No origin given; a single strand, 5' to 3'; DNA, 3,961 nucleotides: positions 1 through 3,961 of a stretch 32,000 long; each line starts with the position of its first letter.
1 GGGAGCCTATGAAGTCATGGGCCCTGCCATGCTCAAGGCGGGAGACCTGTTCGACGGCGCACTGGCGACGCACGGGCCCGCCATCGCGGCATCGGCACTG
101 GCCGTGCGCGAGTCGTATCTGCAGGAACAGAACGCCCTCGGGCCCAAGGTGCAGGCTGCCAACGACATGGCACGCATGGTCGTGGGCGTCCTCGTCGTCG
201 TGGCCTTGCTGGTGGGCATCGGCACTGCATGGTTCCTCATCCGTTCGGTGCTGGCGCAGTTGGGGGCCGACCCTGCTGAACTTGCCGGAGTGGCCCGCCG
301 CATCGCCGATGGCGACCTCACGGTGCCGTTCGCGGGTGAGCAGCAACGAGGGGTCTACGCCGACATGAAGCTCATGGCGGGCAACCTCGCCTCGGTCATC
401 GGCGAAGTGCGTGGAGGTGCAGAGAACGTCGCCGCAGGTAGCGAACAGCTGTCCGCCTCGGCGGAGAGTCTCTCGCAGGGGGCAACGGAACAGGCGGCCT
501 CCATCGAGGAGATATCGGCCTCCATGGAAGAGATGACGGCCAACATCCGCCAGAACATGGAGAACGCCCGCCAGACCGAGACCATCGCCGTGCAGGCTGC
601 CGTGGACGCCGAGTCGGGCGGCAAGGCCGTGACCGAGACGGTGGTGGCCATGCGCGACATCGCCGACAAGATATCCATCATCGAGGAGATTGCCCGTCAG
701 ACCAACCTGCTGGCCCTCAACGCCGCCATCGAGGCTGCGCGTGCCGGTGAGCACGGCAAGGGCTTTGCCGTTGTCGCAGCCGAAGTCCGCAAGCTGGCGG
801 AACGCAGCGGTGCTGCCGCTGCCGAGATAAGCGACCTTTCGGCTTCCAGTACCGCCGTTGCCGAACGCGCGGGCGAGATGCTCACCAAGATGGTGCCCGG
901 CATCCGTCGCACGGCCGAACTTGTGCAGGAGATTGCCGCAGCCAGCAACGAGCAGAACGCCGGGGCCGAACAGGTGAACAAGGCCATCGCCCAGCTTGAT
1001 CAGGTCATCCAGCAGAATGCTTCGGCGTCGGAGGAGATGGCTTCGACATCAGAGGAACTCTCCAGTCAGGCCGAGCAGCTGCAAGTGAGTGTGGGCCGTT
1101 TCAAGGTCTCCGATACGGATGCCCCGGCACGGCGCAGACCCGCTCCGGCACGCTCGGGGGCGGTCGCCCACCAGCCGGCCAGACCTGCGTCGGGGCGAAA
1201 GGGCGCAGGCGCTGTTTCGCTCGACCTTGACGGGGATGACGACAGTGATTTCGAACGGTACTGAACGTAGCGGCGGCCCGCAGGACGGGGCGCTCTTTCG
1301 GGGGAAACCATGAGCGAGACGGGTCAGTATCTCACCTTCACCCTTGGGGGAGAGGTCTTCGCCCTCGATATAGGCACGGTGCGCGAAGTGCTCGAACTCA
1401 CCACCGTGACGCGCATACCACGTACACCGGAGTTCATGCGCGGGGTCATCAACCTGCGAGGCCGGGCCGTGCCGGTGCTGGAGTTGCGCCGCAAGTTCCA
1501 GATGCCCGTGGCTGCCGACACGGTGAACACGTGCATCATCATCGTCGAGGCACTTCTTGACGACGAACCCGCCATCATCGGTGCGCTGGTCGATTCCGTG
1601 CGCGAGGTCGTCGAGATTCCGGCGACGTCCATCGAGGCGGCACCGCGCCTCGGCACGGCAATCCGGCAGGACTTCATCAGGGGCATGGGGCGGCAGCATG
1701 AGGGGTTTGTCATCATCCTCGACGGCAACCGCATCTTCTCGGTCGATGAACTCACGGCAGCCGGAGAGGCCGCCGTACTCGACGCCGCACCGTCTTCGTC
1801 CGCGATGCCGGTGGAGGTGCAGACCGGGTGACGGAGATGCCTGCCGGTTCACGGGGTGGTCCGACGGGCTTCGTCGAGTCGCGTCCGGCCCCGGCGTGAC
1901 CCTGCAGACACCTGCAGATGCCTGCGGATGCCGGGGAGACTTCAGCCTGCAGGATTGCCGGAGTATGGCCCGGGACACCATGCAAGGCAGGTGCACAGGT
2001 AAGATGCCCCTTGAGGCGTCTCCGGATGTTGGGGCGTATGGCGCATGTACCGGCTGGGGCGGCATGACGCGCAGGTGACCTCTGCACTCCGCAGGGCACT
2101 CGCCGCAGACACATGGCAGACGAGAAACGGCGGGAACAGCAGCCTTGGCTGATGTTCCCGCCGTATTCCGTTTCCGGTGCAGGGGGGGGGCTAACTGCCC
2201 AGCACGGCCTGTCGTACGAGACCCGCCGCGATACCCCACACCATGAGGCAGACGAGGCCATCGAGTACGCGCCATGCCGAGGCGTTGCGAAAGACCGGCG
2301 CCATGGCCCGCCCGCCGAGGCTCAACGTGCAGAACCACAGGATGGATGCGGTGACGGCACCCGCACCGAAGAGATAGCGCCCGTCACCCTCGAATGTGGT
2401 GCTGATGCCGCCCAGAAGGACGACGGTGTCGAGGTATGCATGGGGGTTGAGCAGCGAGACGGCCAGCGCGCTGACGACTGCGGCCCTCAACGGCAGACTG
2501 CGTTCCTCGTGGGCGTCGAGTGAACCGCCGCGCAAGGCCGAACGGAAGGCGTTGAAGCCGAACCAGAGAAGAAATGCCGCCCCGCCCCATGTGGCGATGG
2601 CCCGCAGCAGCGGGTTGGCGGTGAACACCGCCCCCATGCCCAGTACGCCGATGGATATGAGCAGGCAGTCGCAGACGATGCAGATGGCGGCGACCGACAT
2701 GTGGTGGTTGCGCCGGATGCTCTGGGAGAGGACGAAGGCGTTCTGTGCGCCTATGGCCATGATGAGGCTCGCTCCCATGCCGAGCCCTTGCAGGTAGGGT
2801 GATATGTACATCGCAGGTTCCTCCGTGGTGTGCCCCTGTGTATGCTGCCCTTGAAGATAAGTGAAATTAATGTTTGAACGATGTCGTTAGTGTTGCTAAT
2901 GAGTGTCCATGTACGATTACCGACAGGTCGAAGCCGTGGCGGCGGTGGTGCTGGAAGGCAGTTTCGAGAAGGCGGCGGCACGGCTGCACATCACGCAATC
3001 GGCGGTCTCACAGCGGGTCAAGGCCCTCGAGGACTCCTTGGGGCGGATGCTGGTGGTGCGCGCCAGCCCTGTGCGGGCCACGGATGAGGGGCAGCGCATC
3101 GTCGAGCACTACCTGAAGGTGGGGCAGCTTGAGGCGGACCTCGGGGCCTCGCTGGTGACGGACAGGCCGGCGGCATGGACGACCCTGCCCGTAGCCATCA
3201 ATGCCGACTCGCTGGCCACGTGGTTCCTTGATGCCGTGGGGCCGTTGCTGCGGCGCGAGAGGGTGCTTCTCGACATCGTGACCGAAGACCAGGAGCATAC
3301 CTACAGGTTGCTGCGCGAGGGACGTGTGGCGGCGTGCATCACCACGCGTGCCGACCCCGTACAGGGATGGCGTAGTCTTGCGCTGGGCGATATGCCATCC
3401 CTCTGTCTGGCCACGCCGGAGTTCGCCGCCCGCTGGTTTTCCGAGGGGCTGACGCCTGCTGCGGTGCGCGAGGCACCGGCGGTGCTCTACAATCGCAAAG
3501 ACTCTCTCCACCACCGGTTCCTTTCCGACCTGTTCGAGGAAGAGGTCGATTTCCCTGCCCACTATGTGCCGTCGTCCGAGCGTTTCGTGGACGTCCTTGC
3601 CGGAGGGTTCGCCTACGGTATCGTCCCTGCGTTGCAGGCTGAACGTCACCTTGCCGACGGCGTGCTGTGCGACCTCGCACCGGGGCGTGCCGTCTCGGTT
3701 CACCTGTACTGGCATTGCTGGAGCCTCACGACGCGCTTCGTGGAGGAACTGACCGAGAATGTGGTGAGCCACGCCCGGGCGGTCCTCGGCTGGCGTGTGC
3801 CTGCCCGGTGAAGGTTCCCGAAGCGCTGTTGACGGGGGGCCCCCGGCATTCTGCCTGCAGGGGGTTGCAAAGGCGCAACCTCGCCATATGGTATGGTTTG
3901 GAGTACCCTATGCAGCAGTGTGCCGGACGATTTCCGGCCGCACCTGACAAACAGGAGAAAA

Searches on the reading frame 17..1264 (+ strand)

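Call 54: search_protein_families(library=pfam, proteins=[window:17-1264:+], max_evalue=0.0001)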
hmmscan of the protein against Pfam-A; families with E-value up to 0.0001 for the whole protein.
window:17-1264:+ (415 aa): 1 family
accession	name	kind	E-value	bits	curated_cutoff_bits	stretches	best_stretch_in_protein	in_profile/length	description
PF00015.26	MCPsignal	-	1e-35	123.6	34.6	1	190-330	3-171/172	Methyl-accepting chemotaxis protein (MCP) signalling domain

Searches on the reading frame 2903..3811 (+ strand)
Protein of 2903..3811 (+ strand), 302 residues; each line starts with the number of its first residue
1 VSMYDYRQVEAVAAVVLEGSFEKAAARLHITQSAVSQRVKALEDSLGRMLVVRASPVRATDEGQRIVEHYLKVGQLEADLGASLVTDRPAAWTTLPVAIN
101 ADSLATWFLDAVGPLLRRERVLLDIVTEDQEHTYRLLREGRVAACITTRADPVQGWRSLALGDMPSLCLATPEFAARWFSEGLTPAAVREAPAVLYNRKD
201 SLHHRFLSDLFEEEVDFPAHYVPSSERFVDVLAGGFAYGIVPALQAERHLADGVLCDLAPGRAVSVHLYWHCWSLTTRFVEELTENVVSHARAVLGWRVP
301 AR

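Call 54: search_protein_families(library=pfam, proteins=[window:2903-3811:+], max_evalue=0.0001)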
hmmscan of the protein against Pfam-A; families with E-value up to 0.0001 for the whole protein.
window:2903-3811:+ (302 aa): 2 families
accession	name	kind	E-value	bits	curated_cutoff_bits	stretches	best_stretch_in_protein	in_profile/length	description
PF00126.33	HTH_1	-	3.3e-19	69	26.6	1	7-64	2-60/60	Bacterial regulatory helix-turn-helix protein, lysR family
PF03466.25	LysR_substrate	-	3.2e-11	43.4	28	1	117-273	31-190/209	LysR substrate binding domain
